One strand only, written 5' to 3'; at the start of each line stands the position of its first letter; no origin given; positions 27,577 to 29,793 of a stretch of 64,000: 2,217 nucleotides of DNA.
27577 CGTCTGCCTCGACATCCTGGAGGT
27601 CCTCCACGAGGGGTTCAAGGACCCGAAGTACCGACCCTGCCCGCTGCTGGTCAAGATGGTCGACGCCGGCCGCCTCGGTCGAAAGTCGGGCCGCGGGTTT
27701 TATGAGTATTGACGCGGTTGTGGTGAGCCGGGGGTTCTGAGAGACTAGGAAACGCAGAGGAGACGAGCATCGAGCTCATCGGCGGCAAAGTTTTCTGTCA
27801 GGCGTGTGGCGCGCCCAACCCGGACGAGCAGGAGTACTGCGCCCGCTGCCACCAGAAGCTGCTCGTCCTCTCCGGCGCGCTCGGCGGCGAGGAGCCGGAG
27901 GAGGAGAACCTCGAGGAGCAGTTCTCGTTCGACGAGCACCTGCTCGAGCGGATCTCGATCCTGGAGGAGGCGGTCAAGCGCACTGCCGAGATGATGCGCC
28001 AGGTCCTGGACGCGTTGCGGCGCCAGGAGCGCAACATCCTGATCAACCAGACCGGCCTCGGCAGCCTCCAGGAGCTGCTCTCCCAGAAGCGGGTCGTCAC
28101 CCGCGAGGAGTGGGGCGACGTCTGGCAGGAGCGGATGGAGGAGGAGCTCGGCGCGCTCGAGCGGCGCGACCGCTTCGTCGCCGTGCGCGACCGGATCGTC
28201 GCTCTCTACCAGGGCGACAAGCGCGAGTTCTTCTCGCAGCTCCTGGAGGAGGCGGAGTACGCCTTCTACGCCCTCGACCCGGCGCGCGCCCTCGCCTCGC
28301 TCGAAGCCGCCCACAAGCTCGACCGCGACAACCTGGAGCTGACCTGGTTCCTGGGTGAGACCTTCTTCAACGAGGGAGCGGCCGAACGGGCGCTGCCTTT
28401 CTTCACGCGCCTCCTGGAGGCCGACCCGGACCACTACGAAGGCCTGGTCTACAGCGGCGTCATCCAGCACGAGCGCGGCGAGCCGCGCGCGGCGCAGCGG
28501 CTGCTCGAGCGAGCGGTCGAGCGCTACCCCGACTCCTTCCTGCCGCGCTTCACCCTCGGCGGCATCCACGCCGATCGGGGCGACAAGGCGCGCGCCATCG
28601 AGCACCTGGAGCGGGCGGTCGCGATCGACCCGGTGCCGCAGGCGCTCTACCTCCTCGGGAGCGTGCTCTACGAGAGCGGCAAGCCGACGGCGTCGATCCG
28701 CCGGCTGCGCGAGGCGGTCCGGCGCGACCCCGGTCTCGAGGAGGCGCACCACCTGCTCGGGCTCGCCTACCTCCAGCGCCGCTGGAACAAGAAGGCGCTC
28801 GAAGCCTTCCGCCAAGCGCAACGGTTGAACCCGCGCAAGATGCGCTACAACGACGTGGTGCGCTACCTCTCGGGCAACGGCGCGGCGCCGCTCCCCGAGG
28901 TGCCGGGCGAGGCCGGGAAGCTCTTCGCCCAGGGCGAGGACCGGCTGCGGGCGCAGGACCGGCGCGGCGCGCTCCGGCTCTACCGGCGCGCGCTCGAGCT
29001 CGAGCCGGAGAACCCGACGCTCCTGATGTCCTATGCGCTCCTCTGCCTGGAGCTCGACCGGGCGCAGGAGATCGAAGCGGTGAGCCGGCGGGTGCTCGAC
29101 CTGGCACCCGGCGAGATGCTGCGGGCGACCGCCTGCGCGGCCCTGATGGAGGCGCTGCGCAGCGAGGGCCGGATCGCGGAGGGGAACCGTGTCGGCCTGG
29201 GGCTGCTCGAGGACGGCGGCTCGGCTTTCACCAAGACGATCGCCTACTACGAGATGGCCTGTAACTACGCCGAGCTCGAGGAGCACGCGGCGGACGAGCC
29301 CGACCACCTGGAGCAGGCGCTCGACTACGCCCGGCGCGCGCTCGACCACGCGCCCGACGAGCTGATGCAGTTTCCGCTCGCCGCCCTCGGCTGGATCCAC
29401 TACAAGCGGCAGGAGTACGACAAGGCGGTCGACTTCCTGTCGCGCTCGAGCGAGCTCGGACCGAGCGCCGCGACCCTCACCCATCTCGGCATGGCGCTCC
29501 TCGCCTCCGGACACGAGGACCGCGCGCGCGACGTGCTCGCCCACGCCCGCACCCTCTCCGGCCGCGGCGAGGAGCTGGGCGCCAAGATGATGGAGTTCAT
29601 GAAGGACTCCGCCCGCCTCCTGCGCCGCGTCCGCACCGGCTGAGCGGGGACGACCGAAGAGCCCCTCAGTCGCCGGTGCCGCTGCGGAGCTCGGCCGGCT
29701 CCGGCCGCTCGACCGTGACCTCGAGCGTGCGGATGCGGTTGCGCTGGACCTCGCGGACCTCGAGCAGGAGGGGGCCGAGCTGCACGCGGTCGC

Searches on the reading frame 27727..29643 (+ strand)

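Call 30: search_protein_families(library=pfam, proteins=[window:27727-29643:+], max_evalue=0.00001)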
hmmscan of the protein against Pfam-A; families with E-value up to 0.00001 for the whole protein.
window:27727-29643:+ (638 aa): 14 families
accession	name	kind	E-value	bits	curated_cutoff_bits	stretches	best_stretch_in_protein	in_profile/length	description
PF07719.23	TPR_2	-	1.6e-33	112.5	27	0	339-370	2-33/34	Tetratricopeptide repeat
PF13432.12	TPR_16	-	5.3e-29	100.7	32.7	3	250-302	10-62/65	Tetratricopeptide repeat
PF14559.12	TPR_19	-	7.1e-25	87.6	25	2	184-236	6-60/68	Tetratricopeptide repeat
PF00515.34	TPR_1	-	1.7e-22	78.7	27.8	0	339-370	2-33/34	Tetratricopeptide repeat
PF13181.12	TPR_8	-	2.1e-22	77.7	25.7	0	339-369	2-32/34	Tetratricopeptide repeat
PF13428.12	TPR_14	-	3.6e-20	70.9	23.5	0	304-345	1-42/44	Tetratricopeptide repeat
PF13414.12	TPR_11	-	3e-19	68.8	26.8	0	311-350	1-40/42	TPR repeat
PF13431.12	TPR_17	-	2.3e-16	59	24.4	0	418-450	1-33/34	Tetratricopeptide repeat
PF13174.12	TPR_6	-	2.1e-15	56.6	26.3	0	240-270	3-33/33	Tetratricopeptide repeat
PF12895.13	ANAPC3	-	7.2e-15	55.5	27.2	0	289-362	7-80/82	Anaphase-promoting complex, cyclosome, subunit 3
PF23914.1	TPR_CcmH_CycH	-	4.3e-12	46.6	42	0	276-370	55-153/158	Cytochrome c-type biogenesis protein H TPR domain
PF13424.12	TPR_12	-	1.9e-11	44.4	30.1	0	305-367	4-74/77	Tetratricopeptide repeat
PF13176.12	TPR_7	-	6.3e-10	38.8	27.9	0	551-573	2-24/36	Tetratricopeptide repeat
PF13429.12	TPR_15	-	7.7e-08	32.5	26.2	0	176-362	15-207/280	Tetratricopeptide repeat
